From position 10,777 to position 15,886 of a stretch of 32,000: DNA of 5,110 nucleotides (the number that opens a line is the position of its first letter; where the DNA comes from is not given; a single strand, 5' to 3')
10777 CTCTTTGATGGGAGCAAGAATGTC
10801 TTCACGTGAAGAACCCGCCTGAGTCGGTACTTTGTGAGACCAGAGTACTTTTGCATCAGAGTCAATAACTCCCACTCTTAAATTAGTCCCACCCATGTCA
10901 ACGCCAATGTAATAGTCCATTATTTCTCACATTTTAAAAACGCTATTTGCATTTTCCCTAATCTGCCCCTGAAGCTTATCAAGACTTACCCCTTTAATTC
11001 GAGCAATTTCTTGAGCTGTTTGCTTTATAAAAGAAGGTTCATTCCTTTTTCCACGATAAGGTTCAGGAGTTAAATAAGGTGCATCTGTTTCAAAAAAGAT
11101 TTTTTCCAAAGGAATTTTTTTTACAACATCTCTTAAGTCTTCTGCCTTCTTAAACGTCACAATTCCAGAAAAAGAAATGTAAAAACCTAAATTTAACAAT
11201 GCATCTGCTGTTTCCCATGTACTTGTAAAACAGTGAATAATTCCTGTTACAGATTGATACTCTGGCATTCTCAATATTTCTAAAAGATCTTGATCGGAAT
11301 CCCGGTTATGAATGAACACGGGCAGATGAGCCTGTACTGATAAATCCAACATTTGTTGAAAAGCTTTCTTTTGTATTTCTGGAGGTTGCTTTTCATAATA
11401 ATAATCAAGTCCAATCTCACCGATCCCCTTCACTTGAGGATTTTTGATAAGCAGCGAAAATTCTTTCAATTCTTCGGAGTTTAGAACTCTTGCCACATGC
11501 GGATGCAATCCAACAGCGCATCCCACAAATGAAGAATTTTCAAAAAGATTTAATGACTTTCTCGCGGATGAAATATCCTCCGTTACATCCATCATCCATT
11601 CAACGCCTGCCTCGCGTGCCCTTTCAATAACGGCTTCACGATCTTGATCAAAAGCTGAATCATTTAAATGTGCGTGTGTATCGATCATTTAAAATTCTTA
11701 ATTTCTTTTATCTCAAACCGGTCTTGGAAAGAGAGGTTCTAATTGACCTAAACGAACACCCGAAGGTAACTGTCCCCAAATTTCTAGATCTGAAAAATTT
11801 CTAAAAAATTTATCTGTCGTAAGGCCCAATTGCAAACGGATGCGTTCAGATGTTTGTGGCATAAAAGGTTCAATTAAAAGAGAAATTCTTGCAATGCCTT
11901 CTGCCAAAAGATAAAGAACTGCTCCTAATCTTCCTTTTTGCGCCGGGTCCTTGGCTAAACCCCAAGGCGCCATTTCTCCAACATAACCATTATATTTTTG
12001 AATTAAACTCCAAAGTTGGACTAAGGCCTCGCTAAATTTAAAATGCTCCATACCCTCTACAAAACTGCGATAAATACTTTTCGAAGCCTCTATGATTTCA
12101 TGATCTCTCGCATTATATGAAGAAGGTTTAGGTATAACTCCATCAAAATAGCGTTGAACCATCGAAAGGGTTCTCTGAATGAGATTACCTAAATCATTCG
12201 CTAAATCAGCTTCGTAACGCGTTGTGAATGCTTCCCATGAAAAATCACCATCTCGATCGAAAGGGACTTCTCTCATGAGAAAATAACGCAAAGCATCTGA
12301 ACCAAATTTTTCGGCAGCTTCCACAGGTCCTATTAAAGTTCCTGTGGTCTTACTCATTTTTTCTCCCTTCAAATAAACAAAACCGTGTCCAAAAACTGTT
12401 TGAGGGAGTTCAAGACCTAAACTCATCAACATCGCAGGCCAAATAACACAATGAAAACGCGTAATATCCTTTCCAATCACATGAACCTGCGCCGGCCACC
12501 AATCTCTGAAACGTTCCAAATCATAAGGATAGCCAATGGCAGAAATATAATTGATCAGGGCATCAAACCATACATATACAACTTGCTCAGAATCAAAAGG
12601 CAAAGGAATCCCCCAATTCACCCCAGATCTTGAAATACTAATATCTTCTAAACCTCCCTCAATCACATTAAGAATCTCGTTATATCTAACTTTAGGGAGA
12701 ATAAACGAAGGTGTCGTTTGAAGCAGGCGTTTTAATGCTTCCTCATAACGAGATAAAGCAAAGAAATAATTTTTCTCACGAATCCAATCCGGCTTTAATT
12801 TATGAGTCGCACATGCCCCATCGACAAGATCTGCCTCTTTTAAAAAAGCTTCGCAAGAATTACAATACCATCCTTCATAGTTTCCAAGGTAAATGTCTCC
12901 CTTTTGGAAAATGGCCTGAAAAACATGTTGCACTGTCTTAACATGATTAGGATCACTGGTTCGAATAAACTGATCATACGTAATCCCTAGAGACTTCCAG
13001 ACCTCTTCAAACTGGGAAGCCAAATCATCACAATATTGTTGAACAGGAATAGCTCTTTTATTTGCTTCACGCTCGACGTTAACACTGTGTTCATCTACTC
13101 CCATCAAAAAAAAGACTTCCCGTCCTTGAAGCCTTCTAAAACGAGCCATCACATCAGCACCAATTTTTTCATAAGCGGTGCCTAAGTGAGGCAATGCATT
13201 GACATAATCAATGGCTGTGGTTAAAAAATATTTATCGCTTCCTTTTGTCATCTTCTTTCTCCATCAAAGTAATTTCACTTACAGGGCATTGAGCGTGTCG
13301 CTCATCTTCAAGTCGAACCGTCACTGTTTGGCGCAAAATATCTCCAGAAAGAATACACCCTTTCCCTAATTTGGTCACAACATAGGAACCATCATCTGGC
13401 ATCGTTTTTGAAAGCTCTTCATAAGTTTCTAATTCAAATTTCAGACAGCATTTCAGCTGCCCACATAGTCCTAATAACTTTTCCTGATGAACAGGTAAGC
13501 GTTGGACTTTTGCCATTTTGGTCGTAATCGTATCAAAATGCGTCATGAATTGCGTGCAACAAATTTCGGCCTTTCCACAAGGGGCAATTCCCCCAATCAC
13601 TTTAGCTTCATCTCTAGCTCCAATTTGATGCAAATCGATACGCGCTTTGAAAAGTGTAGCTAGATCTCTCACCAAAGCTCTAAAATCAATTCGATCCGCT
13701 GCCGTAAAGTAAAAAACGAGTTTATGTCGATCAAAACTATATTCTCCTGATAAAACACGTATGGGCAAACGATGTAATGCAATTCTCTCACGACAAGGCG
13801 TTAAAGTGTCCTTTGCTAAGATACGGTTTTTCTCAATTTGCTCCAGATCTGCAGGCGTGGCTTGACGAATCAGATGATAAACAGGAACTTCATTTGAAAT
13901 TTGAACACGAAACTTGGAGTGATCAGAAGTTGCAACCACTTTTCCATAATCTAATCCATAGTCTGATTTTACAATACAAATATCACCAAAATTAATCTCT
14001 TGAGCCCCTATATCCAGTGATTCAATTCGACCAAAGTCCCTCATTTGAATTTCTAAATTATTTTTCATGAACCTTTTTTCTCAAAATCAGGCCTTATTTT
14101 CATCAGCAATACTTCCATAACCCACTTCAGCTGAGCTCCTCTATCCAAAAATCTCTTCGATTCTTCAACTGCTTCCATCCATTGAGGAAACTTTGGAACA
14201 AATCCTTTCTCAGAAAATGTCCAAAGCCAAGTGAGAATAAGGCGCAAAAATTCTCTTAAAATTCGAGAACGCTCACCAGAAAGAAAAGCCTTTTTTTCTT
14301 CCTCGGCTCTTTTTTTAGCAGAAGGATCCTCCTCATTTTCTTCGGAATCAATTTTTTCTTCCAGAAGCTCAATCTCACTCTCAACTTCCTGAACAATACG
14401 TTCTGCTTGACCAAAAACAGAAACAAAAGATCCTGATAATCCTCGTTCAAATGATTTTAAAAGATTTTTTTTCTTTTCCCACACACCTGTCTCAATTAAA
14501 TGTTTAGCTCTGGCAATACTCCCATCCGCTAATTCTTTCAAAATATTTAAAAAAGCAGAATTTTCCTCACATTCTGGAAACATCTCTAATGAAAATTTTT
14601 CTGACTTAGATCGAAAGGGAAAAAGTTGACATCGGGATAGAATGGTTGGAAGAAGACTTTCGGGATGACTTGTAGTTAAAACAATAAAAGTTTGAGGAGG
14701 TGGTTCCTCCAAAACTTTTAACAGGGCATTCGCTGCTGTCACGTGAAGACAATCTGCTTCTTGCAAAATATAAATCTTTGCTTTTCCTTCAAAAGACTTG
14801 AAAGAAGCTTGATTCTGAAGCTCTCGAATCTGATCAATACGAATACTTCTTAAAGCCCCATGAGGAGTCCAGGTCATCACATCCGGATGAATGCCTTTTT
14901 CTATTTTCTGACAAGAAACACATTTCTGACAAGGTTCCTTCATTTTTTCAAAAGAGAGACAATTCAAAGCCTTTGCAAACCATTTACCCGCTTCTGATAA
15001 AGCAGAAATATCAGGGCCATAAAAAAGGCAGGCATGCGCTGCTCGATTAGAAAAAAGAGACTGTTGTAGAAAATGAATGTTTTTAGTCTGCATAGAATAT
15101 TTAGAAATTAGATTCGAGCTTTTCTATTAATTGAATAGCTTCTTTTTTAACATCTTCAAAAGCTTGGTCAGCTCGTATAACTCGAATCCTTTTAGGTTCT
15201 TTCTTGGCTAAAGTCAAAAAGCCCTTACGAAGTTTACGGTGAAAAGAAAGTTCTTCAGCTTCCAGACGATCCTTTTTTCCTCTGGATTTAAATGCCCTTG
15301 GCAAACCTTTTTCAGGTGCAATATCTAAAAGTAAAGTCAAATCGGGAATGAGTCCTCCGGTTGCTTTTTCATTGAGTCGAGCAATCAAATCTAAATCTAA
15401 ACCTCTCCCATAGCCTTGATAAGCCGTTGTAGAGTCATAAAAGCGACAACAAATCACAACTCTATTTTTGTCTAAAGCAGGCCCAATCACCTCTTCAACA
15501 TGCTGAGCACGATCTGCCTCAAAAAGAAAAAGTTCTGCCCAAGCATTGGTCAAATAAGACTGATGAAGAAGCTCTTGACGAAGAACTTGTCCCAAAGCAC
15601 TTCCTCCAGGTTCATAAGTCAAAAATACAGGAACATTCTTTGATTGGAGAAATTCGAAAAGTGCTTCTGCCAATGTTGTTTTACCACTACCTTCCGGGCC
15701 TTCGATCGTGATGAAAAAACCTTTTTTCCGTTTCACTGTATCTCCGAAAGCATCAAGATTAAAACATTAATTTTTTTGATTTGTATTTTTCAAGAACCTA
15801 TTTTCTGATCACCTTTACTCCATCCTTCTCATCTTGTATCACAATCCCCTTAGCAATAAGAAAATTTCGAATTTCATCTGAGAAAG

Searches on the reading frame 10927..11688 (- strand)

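Call 8: search_protein_families(library=pfam, proteins=[window:10927-11688:-], max_evalue=0.001)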
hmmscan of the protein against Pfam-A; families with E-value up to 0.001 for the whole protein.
window:10927-11688:- (253 aa): 1 family
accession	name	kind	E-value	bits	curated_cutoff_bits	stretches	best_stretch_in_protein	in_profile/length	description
PF01026.27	TatD_DNase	-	1.4e-84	283.9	27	1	2-252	1-253/253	TatD related DNase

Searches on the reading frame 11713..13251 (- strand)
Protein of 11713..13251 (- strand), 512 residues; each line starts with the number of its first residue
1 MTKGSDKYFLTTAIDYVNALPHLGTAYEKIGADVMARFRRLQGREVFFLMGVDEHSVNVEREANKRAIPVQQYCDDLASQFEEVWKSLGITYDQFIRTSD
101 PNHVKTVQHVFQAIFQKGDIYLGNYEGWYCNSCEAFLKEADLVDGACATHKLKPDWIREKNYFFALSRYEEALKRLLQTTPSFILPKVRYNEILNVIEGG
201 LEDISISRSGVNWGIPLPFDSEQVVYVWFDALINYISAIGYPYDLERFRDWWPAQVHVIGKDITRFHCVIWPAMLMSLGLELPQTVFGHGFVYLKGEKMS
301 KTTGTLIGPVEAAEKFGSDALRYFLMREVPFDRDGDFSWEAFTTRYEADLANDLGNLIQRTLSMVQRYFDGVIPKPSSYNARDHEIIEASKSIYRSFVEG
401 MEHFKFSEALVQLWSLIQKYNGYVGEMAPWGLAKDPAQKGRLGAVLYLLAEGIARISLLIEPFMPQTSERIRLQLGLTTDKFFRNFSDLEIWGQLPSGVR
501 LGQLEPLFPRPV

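Call 8: search_protein_families(library=pfam, proteins=[window:11713-13251:-], max_evalue=0.001)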
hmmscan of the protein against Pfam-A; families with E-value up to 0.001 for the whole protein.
window:11713-13251:- (512 aa): 5 families
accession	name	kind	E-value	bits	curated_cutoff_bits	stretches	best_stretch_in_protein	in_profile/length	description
PF09334.17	tRNA-synt_1g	-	2.8e-108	362.6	20.1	2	139-362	161-391/391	tRNA synthetases class I (M)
PF00133.28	tRNA-synt_1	-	1.4e-30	106.9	22.7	2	3-219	20-245/414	tRNA synthetases class I (I, L, M and V)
PF01406.26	tRNA-synt_1e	-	1.4e-09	38.2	27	1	17-124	19-125/301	tRNA synthetases class I (C) catalytic domain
PF19303.5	Anticodon_3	-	1.5e-06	28.6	23.5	1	373-508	1-132/152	Anticodon binding domain of methionyl tRNA ligase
PF08264.19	Anticodon_1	-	3.1e-05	24.3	25.1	1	386-471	4-86/148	Anticodon-binding domain of tRNA ligase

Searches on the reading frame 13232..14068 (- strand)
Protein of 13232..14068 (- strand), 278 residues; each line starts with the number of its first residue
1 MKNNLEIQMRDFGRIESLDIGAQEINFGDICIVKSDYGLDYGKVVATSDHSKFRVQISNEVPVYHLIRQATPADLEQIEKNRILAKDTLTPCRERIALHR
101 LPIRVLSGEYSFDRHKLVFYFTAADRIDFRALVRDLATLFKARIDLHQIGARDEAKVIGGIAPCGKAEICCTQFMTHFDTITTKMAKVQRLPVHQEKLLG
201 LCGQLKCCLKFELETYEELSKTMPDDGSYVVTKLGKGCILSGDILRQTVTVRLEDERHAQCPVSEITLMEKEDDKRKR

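Call 8: search_protein_families(library=pfam, proteins=[window:13232-14068:-], max_evalue=0.001)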
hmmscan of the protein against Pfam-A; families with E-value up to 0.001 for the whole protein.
window:13232-14068:- (278 aa): 1 family
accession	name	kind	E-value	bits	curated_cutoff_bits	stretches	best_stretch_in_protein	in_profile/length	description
PF04468.17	PSP1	-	3.1e-28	98.4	27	1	66-149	3-86/86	PSP1 C-terminal conserved region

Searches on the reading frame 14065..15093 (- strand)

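Call 8: search_protein_families(library=pfam, proteins=[window:14065-15093:-], max_evalue=0.001)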
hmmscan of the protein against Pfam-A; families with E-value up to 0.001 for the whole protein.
window:14065-15093:- (342 aa): 1 family
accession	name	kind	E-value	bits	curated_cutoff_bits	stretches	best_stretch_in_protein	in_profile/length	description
PF13177.12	DNA_pol3_delta2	-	2.9e-51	174.1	27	1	2-162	2-159/161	DNA polymerase III, delta subunit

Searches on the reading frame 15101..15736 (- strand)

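Call 8: search_protein_families(library=pfam, proteins=[window:15101-15736:-], max_evalue=0.001)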
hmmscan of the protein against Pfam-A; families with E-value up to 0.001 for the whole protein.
window:15101-15736:- (211 aa): 4 families
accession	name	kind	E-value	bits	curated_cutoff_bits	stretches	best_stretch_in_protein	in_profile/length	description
PF02223.23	Thymidylate_kin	-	7.5e-49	166.4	27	1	11-199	1-184/185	Thymidylate kinase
PF13401.12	AAA_22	-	1.7e-05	25.6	27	1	8-58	7-56/130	AAA domain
PF13191.12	AAA_16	-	3.9e-05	24.7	32.6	1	8-84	26-103/167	AAA ATPase domain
PF13521.12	AAA_28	-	6.7e-05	23.6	27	1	9-113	2-96/164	AAA domain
